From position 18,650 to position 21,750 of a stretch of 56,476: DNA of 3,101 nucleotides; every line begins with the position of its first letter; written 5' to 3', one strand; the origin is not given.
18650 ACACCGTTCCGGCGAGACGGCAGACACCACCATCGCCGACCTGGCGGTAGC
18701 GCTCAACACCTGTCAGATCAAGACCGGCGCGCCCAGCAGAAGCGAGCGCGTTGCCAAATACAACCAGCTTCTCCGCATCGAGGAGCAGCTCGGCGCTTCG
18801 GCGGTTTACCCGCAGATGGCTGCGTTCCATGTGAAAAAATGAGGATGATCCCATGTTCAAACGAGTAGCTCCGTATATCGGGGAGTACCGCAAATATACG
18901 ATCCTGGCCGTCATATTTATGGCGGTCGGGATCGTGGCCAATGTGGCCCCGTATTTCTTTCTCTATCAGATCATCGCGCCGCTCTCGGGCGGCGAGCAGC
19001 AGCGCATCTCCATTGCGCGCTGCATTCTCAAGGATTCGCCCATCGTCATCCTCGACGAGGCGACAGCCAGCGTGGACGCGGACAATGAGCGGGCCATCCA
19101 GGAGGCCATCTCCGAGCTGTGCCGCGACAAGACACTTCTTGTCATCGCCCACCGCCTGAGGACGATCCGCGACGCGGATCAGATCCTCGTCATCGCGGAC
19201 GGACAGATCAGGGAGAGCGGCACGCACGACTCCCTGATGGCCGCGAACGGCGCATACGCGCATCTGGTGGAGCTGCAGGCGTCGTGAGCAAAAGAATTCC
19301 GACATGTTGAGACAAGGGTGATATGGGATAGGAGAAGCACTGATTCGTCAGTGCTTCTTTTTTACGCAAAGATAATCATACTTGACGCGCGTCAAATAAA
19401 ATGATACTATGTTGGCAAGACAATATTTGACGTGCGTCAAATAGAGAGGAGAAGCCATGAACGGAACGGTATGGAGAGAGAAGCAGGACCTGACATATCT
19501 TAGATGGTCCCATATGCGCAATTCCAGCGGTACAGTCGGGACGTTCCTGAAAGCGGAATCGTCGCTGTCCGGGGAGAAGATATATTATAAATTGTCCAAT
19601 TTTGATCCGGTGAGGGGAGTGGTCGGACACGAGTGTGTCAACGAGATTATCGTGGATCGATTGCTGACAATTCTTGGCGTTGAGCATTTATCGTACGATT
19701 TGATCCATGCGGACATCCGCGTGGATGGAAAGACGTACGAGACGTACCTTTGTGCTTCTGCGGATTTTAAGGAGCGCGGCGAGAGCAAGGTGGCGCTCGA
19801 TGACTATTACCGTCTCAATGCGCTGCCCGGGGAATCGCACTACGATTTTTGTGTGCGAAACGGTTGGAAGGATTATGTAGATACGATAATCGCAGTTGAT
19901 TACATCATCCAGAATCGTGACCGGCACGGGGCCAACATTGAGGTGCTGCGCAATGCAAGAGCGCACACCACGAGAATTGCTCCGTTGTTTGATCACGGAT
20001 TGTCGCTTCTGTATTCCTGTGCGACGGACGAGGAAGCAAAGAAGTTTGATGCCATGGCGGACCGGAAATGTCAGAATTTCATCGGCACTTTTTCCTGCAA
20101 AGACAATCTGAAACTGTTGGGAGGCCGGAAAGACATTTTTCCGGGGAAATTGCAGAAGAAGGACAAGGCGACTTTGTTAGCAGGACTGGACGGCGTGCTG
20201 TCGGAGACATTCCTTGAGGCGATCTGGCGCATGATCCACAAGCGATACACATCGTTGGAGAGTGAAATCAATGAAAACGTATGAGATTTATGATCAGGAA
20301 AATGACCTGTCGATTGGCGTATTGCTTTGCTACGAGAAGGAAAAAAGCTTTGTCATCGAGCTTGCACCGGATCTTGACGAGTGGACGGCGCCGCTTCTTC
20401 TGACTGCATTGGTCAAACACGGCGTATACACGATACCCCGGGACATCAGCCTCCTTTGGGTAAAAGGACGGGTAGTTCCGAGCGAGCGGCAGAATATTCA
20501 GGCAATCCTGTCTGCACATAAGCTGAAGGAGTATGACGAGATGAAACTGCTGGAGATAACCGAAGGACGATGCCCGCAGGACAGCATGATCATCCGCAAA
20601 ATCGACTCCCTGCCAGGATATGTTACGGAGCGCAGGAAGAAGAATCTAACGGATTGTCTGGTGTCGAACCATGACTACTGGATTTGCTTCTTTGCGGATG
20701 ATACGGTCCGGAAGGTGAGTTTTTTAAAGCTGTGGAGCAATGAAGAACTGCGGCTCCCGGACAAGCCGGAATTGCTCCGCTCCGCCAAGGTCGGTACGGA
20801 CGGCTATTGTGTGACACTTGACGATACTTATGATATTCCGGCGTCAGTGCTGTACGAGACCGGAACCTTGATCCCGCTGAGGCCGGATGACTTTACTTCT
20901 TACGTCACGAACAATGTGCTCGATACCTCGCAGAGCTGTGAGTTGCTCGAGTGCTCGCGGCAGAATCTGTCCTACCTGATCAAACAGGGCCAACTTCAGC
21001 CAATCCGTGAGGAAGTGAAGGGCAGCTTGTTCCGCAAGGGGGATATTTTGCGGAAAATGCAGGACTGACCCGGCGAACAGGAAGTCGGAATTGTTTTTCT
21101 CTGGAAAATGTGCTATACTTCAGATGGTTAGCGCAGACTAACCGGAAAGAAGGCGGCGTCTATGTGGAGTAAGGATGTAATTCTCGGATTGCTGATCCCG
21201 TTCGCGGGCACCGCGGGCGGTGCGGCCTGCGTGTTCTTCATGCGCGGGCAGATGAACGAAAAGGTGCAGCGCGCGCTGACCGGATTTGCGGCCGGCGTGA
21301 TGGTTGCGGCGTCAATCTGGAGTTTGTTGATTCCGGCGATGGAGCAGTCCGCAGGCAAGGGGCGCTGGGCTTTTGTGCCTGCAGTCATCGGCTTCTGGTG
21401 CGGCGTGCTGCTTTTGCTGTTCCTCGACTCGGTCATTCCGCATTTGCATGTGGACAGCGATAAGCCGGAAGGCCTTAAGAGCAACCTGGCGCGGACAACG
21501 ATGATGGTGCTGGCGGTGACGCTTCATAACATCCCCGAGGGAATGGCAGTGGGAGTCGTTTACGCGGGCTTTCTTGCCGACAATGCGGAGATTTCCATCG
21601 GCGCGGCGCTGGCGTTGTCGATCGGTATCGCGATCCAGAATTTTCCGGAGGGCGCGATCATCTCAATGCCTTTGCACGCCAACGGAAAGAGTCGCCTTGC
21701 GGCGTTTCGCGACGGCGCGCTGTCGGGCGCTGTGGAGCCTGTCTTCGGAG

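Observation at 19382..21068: Two-gene HipA-like kinase module with reversed gene order, an unusual HTH partner and twin palindromic operators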

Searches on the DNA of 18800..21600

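Call 86: search_rna_families(source=window, start=18800, end=21600, threshold=evalue, max_evalue=1)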
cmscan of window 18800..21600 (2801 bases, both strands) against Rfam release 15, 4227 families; matches with E-value up to 1: 1.
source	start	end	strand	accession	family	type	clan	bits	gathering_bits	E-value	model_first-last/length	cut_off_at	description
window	18897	18937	+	RF03260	mir-8229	Gene; miRNA;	-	21.2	45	0.52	1-59/59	no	mir-8229 microRNA precursor family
